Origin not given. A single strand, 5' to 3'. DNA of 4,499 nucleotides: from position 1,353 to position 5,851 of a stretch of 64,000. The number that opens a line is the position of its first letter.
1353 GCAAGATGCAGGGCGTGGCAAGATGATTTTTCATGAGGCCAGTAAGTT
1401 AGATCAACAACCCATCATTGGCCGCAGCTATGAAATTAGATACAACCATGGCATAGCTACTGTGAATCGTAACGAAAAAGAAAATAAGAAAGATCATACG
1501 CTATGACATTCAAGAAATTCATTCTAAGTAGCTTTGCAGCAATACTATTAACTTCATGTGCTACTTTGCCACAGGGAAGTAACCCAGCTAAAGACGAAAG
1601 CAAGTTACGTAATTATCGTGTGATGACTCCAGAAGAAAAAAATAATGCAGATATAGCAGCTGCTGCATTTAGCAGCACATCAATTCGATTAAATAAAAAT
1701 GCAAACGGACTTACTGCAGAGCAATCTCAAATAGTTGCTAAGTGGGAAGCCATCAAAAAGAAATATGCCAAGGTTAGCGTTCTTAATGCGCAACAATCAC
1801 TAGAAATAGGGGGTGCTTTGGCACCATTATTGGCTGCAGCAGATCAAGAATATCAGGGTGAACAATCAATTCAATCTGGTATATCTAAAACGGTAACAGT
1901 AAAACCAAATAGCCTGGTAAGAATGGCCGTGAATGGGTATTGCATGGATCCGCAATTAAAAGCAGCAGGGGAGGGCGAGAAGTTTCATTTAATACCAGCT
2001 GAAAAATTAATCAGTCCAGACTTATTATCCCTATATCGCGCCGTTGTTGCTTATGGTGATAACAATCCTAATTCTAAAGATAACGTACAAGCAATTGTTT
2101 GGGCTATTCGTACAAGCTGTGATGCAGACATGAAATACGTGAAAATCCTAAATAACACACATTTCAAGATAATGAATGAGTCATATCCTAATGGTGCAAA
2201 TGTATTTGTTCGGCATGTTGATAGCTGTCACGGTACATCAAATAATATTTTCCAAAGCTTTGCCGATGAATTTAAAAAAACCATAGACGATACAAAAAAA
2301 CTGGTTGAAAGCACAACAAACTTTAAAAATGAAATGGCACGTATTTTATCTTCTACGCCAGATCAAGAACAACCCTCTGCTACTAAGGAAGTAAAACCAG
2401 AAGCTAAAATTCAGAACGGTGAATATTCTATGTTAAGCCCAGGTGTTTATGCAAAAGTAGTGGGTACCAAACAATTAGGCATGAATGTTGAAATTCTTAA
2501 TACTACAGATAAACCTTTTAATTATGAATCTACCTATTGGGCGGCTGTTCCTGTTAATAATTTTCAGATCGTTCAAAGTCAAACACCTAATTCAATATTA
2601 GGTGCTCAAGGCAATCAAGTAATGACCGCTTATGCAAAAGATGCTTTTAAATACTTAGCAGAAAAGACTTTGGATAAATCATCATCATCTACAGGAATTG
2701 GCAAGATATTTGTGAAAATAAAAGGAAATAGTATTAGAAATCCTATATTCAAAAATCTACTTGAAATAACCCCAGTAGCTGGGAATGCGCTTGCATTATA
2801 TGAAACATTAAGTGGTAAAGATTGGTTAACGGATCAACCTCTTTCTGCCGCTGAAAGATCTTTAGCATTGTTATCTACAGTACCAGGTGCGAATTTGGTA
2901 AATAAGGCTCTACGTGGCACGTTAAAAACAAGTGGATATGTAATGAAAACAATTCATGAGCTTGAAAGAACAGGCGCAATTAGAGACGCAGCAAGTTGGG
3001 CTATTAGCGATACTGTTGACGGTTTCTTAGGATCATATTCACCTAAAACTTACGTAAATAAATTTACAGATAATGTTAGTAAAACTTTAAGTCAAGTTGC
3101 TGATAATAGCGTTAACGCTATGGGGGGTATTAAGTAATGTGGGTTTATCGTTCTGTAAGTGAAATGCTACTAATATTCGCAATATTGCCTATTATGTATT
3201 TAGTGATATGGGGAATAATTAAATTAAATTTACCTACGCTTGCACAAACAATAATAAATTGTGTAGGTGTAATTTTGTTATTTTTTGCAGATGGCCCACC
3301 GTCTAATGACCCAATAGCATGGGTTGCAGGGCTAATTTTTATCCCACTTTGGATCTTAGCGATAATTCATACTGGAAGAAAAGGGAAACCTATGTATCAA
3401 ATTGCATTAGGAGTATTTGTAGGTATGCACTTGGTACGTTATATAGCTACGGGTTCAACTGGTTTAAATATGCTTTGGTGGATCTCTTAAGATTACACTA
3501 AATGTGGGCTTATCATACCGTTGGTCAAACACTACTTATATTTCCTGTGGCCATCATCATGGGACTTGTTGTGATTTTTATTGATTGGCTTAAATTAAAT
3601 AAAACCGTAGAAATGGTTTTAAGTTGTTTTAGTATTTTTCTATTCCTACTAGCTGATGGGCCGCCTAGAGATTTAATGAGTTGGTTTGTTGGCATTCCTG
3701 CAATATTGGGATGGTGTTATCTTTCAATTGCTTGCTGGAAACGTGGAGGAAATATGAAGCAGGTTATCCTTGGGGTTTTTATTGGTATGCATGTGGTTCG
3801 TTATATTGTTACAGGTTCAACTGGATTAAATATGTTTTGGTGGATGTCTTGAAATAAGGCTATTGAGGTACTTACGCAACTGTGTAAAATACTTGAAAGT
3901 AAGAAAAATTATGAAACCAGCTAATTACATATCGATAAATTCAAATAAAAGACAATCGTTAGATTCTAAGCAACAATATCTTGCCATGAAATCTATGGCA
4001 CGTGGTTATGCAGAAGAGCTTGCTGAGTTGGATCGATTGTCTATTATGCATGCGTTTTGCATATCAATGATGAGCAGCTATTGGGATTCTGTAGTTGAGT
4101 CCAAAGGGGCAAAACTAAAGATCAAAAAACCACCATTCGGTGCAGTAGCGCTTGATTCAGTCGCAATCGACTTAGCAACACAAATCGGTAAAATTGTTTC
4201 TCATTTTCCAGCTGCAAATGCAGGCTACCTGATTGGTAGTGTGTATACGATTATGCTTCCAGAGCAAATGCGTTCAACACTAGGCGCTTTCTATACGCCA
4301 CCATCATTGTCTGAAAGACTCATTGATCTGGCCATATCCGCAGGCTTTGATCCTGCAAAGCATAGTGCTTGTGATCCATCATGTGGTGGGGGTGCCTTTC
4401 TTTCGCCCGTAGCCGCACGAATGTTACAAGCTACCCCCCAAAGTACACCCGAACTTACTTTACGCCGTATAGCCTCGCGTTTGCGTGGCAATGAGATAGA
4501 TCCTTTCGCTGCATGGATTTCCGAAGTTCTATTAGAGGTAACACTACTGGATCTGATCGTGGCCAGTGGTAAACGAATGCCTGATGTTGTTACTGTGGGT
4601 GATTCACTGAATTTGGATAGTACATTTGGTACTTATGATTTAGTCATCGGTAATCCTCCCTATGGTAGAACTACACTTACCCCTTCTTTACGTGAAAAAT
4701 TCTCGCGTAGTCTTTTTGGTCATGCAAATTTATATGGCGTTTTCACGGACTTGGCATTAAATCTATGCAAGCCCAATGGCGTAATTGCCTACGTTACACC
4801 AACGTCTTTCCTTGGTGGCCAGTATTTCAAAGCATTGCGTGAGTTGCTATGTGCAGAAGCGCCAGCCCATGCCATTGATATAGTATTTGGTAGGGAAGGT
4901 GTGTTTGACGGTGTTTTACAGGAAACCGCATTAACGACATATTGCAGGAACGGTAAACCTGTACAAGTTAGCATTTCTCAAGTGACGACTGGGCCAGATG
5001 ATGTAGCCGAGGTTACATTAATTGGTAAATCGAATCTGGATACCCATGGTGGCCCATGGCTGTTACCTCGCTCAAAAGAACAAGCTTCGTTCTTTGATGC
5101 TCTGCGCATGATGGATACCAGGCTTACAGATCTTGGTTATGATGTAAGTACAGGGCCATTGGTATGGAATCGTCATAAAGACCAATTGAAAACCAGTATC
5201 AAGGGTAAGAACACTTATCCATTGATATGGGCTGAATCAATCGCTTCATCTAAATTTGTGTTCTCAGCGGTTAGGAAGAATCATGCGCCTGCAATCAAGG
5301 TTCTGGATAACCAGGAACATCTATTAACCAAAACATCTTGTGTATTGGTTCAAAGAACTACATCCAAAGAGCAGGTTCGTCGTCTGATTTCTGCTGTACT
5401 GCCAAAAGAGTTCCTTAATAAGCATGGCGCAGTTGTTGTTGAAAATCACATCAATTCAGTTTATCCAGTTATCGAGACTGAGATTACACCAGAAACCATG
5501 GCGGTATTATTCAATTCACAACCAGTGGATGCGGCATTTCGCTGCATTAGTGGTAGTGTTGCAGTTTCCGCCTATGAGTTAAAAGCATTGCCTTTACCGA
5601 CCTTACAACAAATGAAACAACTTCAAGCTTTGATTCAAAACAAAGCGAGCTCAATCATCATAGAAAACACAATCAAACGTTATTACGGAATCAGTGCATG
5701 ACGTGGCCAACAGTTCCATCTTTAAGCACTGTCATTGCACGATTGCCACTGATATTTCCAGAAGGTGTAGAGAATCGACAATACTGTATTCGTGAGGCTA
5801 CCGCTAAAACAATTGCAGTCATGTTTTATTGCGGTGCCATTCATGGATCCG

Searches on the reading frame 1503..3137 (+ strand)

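Call 55: search_protein_families(library=pfam, proteins=[window:1503-3137:+], max_evalue=0.00001)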
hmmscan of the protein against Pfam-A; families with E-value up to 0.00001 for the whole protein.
window:1503-3137:+ (544 aa): 1 family
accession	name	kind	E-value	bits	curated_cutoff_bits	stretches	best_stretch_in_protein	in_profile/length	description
PF14449.11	PT-TG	-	9.3e-08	32.4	23.5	1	416-472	5-62/68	Pre-toxin TG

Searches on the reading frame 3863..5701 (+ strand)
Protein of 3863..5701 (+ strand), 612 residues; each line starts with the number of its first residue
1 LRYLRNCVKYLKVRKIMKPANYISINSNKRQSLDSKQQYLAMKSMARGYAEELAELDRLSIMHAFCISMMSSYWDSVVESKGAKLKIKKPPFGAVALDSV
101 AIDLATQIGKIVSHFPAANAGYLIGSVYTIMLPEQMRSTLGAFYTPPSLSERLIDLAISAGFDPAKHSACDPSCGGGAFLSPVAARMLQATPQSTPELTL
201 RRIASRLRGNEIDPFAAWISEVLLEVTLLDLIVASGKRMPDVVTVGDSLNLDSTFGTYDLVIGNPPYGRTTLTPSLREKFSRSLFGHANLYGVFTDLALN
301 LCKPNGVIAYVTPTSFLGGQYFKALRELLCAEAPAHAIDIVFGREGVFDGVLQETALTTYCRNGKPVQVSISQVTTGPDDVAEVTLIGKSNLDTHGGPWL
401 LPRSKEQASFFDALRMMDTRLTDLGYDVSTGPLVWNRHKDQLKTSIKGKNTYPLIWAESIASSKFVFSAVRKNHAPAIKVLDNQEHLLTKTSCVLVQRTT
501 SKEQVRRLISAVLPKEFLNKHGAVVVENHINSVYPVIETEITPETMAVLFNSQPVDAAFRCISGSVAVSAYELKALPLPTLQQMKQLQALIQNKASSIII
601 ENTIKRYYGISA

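Call 55: search_protein_families(library=pfam, proteins=[window:3863-5701:+], max_evalue=0.00001)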
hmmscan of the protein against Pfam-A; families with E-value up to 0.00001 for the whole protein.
window:3863-5701:+ (612 aa): 2 families
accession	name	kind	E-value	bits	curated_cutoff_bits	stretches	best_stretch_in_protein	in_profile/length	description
PF07669.17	Eco57I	-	3e-16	60.4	25.3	1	253-338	70-162/171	Eco57I restriction-modification methylase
PF02384.22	N6_Mtase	-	1.6e-08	34.7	20.4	1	124-317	6-188/311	N-6 DNA Methylase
